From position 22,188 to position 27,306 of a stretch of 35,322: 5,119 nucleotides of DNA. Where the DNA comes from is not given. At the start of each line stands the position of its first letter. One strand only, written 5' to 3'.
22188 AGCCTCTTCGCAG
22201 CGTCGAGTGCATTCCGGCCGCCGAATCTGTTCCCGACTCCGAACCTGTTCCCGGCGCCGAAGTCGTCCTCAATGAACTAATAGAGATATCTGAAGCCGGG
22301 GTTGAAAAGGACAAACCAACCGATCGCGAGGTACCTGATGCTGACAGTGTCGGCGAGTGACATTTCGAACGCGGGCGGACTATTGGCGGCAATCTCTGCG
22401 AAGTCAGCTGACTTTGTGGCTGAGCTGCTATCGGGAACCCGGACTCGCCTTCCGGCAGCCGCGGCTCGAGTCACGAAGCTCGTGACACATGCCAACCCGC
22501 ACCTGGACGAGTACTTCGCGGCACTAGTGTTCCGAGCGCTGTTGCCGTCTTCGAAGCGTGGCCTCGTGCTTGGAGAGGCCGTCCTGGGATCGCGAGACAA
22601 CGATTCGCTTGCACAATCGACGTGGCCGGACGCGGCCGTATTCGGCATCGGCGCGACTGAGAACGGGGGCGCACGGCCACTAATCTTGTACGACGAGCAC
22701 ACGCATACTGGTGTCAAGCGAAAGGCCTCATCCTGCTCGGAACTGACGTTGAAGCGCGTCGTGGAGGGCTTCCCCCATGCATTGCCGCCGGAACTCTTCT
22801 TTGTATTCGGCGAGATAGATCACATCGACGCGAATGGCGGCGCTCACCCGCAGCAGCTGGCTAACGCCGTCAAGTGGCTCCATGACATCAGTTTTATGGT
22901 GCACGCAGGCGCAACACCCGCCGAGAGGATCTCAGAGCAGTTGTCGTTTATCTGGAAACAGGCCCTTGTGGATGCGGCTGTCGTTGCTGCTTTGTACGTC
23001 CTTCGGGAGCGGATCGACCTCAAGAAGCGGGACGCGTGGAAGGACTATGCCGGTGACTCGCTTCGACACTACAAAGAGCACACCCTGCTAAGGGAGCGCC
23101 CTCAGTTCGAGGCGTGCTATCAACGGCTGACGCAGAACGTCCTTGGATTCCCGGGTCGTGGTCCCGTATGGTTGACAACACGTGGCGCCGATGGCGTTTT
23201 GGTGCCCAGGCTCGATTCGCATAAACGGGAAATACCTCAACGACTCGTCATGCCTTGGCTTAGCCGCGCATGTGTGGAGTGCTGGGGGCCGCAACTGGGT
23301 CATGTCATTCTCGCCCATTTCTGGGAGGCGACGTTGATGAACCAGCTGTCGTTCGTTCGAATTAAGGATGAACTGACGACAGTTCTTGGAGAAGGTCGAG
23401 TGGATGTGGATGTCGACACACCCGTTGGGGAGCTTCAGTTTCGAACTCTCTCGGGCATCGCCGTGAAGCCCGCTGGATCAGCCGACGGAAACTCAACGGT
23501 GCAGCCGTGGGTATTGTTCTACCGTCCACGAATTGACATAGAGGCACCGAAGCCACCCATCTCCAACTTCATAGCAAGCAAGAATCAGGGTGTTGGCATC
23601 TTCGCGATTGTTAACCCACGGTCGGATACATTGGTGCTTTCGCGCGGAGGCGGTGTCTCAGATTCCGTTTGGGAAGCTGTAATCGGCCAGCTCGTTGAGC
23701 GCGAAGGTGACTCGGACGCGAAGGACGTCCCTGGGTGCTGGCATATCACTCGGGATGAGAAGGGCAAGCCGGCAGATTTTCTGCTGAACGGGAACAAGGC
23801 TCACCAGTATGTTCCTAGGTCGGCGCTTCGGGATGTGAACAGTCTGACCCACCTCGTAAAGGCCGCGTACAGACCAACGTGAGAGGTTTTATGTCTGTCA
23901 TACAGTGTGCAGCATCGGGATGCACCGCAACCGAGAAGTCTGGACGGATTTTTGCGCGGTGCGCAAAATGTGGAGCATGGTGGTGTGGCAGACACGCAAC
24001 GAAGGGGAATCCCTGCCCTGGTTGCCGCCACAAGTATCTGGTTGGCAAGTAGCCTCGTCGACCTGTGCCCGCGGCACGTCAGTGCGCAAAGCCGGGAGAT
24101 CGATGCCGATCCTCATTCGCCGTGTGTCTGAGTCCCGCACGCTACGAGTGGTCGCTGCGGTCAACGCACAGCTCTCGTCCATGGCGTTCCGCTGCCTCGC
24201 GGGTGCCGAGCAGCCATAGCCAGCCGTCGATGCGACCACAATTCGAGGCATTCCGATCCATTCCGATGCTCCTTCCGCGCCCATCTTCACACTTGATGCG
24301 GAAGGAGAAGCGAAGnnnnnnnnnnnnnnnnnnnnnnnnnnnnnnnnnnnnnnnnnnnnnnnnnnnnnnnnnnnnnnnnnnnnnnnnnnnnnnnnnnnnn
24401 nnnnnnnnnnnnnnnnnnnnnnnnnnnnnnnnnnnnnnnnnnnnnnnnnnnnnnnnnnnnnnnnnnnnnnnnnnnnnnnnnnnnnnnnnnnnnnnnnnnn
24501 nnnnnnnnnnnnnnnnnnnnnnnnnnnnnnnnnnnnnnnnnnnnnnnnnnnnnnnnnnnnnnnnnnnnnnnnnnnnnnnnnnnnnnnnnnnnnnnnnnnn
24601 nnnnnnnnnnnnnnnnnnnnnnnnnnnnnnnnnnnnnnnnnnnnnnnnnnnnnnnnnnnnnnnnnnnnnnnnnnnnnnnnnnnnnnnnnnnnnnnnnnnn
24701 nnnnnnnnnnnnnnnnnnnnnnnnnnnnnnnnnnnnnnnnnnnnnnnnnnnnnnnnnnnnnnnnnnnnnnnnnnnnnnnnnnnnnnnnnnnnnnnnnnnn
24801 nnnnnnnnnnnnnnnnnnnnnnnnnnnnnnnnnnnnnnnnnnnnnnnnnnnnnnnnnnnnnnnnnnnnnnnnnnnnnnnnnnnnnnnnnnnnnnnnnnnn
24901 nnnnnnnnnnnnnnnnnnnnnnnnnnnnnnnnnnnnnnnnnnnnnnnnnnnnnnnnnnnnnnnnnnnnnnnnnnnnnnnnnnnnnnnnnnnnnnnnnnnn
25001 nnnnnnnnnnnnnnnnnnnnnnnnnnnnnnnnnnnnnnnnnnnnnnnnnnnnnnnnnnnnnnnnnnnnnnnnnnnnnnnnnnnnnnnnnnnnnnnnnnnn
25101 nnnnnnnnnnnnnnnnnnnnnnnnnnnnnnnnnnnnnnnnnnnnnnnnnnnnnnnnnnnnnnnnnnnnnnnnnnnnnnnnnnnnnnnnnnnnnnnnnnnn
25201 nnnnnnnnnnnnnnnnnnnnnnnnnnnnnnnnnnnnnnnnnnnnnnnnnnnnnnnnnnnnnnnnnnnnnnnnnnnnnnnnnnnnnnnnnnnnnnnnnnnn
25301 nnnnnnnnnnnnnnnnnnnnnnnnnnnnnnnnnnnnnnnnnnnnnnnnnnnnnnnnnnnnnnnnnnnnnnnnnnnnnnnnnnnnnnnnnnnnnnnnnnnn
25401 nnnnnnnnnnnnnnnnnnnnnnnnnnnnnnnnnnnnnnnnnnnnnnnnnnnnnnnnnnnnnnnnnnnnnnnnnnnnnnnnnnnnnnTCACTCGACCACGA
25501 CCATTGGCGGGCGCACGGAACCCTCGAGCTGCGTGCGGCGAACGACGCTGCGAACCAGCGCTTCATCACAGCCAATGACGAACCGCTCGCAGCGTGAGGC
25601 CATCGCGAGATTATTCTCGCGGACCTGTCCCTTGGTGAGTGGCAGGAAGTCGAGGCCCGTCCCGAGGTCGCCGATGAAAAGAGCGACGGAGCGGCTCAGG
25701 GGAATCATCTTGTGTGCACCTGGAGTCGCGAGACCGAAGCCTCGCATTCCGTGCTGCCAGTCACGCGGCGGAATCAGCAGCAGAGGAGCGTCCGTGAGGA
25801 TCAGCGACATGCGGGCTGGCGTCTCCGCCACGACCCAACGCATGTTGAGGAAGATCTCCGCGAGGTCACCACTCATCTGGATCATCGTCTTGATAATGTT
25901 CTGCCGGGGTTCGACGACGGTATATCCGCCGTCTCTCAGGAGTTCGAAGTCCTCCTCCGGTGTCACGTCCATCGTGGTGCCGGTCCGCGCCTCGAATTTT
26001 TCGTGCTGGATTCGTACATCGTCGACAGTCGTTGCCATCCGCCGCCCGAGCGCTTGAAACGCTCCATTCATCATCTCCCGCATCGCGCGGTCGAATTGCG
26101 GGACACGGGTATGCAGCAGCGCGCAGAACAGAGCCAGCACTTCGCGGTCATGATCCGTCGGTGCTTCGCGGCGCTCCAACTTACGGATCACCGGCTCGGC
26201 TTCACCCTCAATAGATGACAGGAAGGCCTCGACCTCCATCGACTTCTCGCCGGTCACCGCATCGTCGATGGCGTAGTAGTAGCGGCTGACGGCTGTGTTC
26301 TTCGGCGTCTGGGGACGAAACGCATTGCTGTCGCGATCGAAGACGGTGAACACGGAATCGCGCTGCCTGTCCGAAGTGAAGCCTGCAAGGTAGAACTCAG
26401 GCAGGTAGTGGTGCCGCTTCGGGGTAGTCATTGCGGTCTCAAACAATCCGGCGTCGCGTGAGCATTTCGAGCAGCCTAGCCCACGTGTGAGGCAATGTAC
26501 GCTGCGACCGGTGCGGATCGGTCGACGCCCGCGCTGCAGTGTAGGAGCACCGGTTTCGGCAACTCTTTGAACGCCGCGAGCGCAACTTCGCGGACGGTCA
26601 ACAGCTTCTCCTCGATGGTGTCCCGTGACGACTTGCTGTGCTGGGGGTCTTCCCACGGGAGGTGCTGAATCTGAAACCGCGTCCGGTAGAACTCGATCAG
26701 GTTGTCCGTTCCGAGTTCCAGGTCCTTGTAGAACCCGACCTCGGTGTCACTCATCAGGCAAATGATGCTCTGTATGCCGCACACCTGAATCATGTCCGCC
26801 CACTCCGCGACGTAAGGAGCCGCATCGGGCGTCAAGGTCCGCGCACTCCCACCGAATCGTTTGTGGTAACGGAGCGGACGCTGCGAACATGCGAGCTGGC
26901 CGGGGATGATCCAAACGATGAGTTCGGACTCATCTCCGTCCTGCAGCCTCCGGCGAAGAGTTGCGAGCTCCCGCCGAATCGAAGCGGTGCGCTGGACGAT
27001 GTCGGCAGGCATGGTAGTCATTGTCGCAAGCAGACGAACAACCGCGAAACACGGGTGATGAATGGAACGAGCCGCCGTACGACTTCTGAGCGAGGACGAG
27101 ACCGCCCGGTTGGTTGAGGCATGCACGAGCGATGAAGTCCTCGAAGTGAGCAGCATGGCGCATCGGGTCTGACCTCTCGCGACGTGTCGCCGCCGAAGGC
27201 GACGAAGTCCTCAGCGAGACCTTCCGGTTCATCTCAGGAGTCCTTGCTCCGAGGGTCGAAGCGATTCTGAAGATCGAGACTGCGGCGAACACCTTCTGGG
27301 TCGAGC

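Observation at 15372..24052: Candidate undescribed multi-gene conflict system: TerY-P triad embedded in one operon with a radical SAM, coiled-coil protein, pseudo-AAA/ClpB-type ATPase and a MYG1/DHH-like protein, bracketed by two Zn-ribbon mini-ORFs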

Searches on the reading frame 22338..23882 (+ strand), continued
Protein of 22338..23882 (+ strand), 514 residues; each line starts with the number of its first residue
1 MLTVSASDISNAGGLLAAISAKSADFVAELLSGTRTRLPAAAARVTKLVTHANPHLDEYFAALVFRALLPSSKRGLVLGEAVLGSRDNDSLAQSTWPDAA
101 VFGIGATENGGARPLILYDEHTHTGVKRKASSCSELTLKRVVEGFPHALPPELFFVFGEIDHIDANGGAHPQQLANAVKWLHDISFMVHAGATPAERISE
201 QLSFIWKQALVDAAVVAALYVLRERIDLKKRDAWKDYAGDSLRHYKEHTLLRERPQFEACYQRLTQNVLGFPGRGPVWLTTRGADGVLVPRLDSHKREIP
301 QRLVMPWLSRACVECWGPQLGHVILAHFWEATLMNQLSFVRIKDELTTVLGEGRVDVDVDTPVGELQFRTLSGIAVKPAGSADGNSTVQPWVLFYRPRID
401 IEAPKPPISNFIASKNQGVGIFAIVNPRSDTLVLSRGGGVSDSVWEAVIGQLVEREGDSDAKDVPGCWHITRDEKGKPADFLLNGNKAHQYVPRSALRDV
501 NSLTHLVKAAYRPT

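Call 104: find_related_loci(query=A1, collection=viral_contigs, flank=10000)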
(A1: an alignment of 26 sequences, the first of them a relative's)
Query A1 (514 aa) in viral_contigs; peptide patterns used: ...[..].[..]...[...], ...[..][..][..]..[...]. (x = any residue, [..] = any of these).
4 stretches matched a pattern, but none encodes a relative of the query by tblastn (E <= 1e-3).

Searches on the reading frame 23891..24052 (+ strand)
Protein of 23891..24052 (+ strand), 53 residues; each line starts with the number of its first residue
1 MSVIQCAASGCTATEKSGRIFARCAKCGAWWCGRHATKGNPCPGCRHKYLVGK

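Call 5: search_protein_families(library=pfam, proteins=[window:23891-24052:+], max_evalue=0.01)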
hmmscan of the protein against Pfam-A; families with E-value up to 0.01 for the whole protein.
window:23891-24052:+ (53 aa): 1 family
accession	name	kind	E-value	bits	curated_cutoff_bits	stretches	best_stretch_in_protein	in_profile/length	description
PF01428.23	zf-AN1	-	0.0014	19.1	27.9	1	6-37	1-29/40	AN1-like Zinc finger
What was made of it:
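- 23891..24052 (+): zr2: 53-aa Zn-ribbon mini-ORF translationally close to p7. Weak zf-AN1 hit (call 5).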

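Call 6: search_protein_families(library=padloc, proteins=[window:23891-24052:+], max_evalue=0.01)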
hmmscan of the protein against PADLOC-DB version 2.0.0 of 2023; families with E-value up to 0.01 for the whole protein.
window:23891-24052:+ (53 aa): 0 families

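Call 7: search_protein_families(library=ncbifam, proteins=[window:23891-24052:+], max_evalue=0.01)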
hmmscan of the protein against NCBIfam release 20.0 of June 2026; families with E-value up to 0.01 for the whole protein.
window:23891-24052:+ (53 aa): 0 families

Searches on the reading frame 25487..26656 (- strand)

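Call 64: search_protein_families(library=pfam, proteins=[window:25487-26656:-], max_evalue=0.001)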
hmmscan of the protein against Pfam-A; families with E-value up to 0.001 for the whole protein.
window:25487-26656:- (389 aa): 1 family
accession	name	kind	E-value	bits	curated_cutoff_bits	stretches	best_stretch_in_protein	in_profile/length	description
PF14022.11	DUF4238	-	2.1e-39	136.1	27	1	81-365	1-280/281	Protein of unknown function (DUF4238)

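Call 94: search_protein_families(library=padloc, proteins=[window:25487-26656:-], max_evalue=0.001)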
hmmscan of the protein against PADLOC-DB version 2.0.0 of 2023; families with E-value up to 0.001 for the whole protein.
window:25487-26656:- (389 aa): 1 family
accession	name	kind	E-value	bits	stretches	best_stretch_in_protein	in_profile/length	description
PDLC03000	DUF4238-Pers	-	1.3e-07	29.4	1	77-294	2-220/309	-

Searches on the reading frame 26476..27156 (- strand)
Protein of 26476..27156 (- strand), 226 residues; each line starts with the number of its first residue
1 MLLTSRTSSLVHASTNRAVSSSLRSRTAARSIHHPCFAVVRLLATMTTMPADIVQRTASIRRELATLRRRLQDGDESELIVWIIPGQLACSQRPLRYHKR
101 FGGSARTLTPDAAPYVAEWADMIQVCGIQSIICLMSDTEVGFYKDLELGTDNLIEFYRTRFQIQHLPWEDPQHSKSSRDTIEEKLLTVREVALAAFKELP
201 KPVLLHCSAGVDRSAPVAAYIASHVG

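Call 64: search_protein_families(library=pfam, proteins=[window:26476-27156:-], max_evalue=0.001)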
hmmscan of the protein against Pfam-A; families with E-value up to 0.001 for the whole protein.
window:26476-27156:- (226 aa): 2 families
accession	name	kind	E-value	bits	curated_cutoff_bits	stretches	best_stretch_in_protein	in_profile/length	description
PF00782.25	DSPc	-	9e-05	22.7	33.5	1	147-220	26-94/133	Dual specificity phosphatase, catalytic domain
PF00102.32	Y_phosphatase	-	0.00026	21.1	20.9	1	157-218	131-187/234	Protein-tyrosine phosphatase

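Call 94: search_protein_families(library=padloc, proteins=[window:26476-27156:-], max_evalue=0.001)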
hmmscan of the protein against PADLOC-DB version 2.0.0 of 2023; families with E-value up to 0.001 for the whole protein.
window:26476-27156:- (226 aa): 0 families
